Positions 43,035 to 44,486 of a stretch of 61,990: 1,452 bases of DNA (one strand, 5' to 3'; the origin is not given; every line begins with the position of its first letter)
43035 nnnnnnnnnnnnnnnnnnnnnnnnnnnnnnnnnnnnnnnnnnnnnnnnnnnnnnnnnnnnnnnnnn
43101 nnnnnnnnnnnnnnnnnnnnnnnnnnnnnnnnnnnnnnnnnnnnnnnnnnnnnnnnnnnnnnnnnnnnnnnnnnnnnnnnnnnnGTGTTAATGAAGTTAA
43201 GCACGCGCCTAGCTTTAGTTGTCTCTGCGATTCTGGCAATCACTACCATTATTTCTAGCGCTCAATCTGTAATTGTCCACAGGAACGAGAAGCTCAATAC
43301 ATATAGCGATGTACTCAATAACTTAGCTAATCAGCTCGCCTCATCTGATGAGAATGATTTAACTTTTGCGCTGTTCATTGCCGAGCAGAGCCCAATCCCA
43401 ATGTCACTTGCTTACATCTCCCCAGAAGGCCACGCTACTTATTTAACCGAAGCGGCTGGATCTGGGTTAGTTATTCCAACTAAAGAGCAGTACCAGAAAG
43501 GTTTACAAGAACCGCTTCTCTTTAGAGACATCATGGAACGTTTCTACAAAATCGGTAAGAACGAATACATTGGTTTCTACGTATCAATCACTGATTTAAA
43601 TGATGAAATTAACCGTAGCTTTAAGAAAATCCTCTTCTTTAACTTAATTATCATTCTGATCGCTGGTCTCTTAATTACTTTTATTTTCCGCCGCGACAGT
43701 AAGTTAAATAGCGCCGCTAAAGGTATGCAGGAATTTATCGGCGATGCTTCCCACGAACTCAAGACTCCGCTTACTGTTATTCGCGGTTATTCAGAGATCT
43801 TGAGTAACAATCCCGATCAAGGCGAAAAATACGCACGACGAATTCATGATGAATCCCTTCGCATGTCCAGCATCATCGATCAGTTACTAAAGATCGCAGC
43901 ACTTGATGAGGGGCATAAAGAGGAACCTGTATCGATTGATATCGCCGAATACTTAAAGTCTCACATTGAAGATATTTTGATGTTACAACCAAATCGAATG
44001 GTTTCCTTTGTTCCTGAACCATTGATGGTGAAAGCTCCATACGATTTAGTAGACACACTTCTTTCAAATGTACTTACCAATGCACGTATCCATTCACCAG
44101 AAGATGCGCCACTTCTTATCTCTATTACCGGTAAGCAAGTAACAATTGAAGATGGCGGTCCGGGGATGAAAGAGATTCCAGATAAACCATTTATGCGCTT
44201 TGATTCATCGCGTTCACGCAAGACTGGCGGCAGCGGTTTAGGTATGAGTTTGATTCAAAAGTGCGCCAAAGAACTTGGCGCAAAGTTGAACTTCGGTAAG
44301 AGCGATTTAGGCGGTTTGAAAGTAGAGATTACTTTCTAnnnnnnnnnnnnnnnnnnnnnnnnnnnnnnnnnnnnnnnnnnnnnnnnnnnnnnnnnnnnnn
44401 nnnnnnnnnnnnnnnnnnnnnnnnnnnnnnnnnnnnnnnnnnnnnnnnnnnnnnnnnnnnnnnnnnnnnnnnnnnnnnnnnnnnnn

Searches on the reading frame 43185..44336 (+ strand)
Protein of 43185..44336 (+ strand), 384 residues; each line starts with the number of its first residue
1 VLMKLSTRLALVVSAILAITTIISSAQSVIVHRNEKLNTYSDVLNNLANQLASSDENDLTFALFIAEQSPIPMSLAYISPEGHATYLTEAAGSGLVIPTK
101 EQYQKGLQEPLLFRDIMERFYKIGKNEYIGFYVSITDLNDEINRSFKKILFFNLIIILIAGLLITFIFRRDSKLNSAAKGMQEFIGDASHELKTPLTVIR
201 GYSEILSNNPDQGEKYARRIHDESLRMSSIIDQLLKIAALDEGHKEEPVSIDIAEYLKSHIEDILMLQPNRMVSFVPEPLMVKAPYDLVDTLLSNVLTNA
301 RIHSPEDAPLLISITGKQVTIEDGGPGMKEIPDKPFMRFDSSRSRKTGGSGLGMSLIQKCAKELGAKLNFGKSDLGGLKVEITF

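Call 5: search_protein_families(library=pfam, proteins=[window:43185-44336:+], max_evalue=0.01)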
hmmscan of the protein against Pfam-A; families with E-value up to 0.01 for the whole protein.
window:43185-44336:+ (384 aa): 2 families
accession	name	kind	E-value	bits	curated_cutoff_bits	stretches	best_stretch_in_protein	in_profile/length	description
PF00512.31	HisKA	-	1.7e-18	66.9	26.9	1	182-243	3-66/66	His Kinase A (phospho-acceptor) domain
PF02518.31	HATPase_c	-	9.9e-14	52.2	26.4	1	289-383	6-106/111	Histidine kinase-, DNA gyrase B-, and HSP90-like ATPase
